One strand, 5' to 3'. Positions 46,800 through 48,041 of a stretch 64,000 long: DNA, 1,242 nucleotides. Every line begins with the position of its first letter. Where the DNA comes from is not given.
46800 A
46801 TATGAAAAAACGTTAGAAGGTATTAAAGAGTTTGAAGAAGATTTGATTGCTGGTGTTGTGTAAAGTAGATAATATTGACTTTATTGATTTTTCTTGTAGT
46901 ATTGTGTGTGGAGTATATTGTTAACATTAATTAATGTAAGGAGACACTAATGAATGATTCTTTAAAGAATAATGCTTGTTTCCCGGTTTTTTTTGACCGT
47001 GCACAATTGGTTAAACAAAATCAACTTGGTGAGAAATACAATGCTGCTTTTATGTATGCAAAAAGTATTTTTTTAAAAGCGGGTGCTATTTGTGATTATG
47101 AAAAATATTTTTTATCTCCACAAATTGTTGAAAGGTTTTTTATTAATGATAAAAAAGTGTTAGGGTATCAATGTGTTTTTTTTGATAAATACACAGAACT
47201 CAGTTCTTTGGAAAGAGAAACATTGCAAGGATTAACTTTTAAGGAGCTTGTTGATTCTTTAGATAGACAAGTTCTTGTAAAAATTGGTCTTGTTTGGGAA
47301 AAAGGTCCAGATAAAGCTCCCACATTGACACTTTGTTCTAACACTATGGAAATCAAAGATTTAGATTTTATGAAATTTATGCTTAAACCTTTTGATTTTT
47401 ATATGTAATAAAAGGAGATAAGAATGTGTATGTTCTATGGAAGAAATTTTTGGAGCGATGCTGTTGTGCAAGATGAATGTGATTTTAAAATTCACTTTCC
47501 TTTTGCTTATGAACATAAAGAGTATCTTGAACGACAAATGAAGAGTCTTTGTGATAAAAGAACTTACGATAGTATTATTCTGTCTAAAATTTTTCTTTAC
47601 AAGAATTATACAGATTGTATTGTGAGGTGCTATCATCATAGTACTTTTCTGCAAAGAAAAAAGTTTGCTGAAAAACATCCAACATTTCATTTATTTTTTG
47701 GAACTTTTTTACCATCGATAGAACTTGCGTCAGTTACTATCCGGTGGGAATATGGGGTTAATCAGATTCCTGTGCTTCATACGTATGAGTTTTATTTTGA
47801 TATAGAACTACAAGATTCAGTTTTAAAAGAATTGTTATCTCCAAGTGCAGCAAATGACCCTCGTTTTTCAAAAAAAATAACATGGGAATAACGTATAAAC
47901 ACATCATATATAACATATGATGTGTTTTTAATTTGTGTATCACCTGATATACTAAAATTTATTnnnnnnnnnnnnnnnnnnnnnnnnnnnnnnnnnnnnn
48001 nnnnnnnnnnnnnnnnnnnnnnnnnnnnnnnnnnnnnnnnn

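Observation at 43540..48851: AddA-like helicase-nuclease and a Cas4/AddB-like Fe-S nuclease separated by two unknown small genes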

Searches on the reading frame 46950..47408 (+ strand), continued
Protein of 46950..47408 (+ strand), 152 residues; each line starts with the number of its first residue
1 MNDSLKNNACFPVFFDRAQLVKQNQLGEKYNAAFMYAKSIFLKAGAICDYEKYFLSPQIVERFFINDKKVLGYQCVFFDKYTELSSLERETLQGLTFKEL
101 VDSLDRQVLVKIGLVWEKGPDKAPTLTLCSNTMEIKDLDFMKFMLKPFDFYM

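Call 82: find_encoding_contigs(protein=P0124, flank=6000, max_places=2)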
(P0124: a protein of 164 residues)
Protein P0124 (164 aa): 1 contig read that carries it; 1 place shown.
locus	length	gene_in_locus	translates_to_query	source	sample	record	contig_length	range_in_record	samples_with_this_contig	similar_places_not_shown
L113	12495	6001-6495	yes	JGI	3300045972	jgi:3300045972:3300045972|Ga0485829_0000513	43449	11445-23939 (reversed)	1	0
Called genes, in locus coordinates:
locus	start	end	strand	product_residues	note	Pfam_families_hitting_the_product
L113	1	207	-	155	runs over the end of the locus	-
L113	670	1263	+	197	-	PF13328:HD_4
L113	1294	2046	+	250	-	PF03741:TerC, PF04332:DUF475 (faint)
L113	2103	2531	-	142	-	-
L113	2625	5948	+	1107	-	PF00580:UvrD-helicase, PF13245:AAA_19, PF13538:UvrD_C_2 (faint), PF13361:UvrD_C, PF12705:PDDEXK_1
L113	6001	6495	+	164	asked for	-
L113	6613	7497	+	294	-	PF12705:PDDEXK_1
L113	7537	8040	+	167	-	-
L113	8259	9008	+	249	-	PF01145:Band_7, PF13421:Band_7_1 (weak)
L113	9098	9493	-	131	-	-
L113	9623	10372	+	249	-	PF08032:SpoU_sub_bind, PF00588:SpoU_methylase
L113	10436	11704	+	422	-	PF00070:Pyr_redox (faint), PF00890:FAD_binding_2, PF01134:GIDA (faint), PF01266:DAO (faint), PF03486:HI0933_like, PF07992:Pyr_redox_2 (weak), PF12831:FAD_oxidored, PF22780:HI0933_like_1st, +1 more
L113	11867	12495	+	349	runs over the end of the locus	PF06723:MreB_Mbl, PF00012:HSP70, PF14450:FtsA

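Call 89: search_dna_similar(query=window:46950-47405:+, collection=phages, mode=protein, max_evalue=0.01, max_rows=5)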
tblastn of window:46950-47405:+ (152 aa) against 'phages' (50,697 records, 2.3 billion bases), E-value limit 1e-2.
No match.

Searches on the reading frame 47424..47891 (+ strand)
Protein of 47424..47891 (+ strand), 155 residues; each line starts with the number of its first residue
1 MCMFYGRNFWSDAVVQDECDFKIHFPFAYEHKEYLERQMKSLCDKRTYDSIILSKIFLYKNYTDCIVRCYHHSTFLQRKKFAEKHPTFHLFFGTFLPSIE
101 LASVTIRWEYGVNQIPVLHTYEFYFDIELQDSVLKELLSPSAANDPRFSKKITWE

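Call 5: search_protein_families(library=pfam, proteins=[window:47424-47891:+], max_evalue=0.1)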
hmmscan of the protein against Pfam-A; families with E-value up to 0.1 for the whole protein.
window:47424-47891:+ (155 aa): 0 families

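Call 6: search_protein_families(library=ncbifam, proteins=[window:47424-47891:+], max_evalue=0.1)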
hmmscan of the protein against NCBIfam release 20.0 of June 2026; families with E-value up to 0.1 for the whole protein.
window:47424-47891:+ (155 aa): 0 families

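Call 9: search_protein_families(library=padloc, proteins=[window:47424-47891:+], max_evalue=0.1)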
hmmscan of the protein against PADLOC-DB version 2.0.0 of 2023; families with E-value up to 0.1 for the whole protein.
window:47424-47891:+ (155 aa): 0 families

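Call 12: find_homologous_proteins(query=window:47424-47891:+, max_evalue=0.01)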
Query window:47424-47891:+ (155 aa): 1 proteins with E <= 0.01 among 11 candidates.
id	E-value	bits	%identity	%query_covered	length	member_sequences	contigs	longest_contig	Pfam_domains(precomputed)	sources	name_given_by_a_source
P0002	1.5e-92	326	92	100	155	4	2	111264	-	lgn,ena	-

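Call 15: find_encoding_contigs(protein=P0002, flank=10000, max_places=6)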
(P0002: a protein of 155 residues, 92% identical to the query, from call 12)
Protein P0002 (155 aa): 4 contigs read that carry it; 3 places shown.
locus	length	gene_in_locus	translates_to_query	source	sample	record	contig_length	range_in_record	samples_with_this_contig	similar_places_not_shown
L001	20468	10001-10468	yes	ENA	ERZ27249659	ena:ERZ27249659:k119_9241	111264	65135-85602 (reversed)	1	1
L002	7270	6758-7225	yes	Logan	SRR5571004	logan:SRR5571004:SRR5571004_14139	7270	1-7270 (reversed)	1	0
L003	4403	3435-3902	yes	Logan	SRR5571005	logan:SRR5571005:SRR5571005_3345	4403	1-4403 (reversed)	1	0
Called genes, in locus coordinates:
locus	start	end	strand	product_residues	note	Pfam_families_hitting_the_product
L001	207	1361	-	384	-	-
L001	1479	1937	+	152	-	PF01281:Ribosomal_L9_N, PF03948:Ribosomal_L9_C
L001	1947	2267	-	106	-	-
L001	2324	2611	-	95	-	PF01016:Ribosomal_L27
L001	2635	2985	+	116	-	-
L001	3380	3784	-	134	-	-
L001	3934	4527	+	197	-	PF13328:HD_4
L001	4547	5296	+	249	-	PF03741:TerC, PF04332:DUF475 (faint)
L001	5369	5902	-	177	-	-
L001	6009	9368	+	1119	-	PF00580:UvrD-helicase, PF13245:AAA_19, PF13538:UvrD_C_2 (faint), PF13361:UvrD_C, PF12705:PDDEXK_1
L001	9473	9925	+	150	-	-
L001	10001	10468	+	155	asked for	-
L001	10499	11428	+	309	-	PF12705:PDDEXK_1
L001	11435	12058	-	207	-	PF00211:Guanylate_cyc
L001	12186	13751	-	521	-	PF13638:PIN_4, PF02562:PhoH, PF13604:AAA_30 (faint)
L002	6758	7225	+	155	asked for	-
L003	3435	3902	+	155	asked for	-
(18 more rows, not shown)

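Call 55: predict_structure(alignment_id=A5)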
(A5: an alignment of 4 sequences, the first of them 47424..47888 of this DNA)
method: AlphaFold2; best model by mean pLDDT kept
length: 155 residues; sequences in the alignment: 4
mean_pLDDT: 41.8   pTM: 0.36
mean pLDDT of the five models: 41.8, 39.9, 38.8, 36.2, 32.3
residues with pLDDT >= 90: 0; 70-90: 0; 50-70: 26; < 50: 129
segments of 3 or more residues with pLDDT < 50: 1-19, 44-56, 58-70, 72-155
pLDDT, mean of each block of 10 residues (from residue 1): 22 42 56 60 46 47 42 48 39 33 42 43 43 36 36 24
secondary structure, 60 per line:
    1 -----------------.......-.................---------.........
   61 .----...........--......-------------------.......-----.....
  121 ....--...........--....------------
elements in order: H18-24 H26-42 E52-61 E66-76 H79-84 E104-110 E116-124 H127-137 H140-143

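Call 66: search_protein_families(library=phrogs, proteins=[window:47424-47891:+], max_evalue=0.1)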
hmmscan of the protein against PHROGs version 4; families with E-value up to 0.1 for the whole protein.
window:47424-47891:+ (155 aa): 0 families

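Call 74: find_related_loci(query=window:47424-47888:+, collection=viral_contigs, flank=6000)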
Query window:47424-47888:+ (155 aa) in viral_contigs; peptide patterns used: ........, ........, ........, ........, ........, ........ (x = any residue, [..] = any of these).
8 stretches matched a pattern, but none encodes a relative of the query by tblastn (E <= 1e-3).

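Call 90: search_dna_similar(query=window:47424-47888:+, collection=phages, mode=protein, max_evalue=0.01, max_rows=5)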
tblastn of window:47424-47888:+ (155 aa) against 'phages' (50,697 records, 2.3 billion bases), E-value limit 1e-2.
No match.
